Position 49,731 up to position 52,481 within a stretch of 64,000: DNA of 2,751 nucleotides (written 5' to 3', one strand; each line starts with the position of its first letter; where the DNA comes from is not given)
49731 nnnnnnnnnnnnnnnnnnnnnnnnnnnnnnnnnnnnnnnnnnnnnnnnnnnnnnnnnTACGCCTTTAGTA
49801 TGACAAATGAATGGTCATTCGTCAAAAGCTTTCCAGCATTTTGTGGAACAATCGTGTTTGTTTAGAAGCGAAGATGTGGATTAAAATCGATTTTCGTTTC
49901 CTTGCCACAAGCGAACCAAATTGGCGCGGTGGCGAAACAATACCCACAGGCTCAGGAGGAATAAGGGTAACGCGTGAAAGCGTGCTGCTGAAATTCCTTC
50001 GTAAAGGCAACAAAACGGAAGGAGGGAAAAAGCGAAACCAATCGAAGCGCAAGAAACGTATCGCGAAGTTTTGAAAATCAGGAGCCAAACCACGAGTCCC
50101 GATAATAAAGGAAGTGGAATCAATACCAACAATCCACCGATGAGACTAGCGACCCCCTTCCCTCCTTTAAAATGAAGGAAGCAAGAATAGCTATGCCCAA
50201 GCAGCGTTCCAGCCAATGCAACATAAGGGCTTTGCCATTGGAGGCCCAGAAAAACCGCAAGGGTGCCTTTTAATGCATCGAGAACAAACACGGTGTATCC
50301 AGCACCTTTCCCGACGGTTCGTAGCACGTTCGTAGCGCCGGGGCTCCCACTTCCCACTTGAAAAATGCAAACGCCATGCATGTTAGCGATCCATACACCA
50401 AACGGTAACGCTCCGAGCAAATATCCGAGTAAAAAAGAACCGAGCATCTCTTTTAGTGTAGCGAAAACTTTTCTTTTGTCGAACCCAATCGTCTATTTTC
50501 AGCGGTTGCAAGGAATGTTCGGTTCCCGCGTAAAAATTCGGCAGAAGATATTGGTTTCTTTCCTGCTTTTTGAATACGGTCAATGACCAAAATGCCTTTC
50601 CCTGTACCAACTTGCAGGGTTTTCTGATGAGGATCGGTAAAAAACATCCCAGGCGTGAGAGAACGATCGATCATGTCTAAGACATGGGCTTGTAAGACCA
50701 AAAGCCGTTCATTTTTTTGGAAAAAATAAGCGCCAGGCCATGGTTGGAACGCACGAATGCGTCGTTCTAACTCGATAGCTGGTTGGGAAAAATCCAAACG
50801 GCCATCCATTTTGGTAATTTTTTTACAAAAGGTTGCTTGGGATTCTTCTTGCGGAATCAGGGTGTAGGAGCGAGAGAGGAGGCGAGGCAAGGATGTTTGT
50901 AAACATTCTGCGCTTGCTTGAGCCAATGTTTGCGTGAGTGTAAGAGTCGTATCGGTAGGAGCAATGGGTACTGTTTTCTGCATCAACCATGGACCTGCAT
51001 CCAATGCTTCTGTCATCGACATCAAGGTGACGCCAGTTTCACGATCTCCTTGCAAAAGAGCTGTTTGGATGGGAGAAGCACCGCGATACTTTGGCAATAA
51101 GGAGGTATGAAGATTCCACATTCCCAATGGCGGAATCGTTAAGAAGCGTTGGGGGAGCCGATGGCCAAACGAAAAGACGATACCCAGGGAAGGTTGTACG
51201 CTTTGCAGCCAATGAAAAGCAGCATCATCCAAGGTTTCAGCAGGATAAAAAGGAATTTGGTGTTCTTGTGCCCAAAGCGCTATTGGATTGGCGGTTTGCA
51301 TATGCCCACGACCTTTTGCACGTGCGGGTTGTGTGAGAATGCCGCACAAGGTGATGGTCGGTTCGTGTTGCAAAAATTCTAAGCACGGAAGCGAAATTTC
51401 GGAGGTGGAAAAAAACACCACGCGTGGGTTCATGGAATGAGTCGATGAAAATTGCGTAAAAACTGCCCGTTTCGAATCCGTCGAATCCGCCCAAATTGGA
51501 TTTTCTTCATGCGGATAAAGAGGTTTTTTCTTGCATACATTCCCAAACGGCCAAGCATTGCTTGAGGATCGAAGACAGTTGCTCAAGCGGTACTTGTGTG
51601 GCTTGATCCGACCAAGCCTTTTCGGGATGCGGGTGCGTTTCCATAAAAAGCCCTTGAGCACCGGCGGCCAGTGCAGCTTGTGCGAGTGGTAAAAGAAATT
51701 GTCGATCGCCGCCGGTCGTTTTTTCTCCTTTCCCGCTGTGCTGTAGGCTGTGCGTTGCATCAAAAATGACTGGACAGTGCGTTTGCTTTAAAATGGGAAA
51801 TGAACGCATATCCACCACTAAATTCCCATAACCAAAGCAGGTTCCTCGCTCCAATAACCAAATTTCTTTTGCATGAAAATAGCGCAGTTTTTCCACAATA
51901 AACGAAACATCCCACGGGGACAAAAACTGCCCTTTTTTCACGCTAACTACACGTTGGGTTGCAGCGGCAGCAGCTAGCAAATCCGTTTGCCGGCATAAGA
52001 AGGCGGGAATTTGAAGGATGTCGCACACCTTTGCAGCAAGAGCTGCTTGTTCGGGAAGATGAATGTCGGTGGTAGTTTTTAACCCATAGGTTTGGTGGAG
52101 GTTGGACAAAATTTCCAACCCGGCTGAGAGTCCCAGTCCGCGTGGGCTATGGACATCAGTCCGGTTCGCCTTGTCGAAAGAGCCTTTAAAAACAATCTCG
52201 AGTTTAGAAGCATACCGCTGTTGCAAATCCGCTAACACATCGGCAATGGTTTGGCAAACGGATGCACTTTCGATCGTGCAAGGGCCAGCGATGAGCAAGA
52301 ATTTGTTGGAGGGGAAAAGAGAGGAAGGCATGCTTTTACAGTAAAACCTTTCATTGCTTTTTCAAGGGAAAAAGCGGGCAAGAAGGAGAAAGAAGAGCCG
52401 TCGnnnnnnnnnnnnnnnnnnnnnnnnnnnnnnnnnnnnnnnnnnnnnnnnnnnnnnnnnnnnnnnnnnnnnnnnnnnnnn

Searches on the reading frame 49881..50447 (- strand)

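Call 82: search_protein_families(library=pfam, proteins=[window:49881-50447:-], max_evalue=0.00001)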
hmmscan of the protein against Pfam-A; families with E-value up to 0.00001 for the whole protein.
window:49881-50447:- (188 aa): 1 family
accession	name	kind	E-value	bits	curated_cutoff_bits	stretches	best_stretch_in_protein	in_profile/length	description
PF02660.20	G3P_acyltransf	-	4.9e-43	147.5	24.1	1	7-180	1-164/164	Glycerol-3-phosphate acyltransferase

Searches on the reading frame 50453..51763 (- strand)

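Call 28: search_protein_families(library=pfam, proteins=[window:50453-51763:-], max_evalue=0.00001)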
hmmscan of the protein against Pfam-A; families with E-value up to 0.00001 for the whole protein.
window:50453-51763:- (436 aa): 2 families
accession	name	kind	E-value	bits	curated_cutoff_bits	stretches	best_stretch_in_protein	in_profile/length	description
PF00551.24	Formyl_trans_N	-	1.1e-32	113.7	26.1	1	137-288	28-177/181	Formyl transferase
PF02911.23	Formyl_trans_C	-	1.8e-25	89.4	21.1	1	315-414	1-99/100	Formyl transferase, C-terminal domain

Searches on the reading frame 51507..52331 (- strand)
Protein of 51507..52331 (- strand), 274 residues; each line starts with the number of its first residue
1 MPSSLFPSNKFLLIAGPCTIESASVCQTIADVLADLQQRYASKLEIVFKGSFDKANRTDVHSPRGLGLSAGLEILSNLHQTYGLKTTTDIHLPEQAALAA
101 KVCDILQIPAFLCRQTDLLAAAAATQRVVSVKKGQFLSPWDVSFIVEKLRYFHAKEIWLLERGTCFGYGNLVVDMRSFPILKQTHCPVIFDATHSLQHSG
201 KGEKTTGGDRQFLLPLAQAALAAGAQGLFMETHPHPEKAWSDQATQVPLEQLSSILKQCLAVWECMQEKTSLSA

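Call 83: search_protein_families(library=pfam, proteins=[window:51507-52331:-], max_evalue=0.00001)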
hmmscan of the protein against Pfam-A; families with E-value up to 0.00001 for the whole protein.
window:51507-52331:- (274 aa): 1 family
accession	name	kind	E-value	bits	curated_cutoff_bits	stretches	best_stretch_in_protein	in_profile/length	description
PF00793.26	DAHP_synth_1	-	4.5e-62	209.9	25.5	1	9-258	16-260/270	DAHP synthetase I family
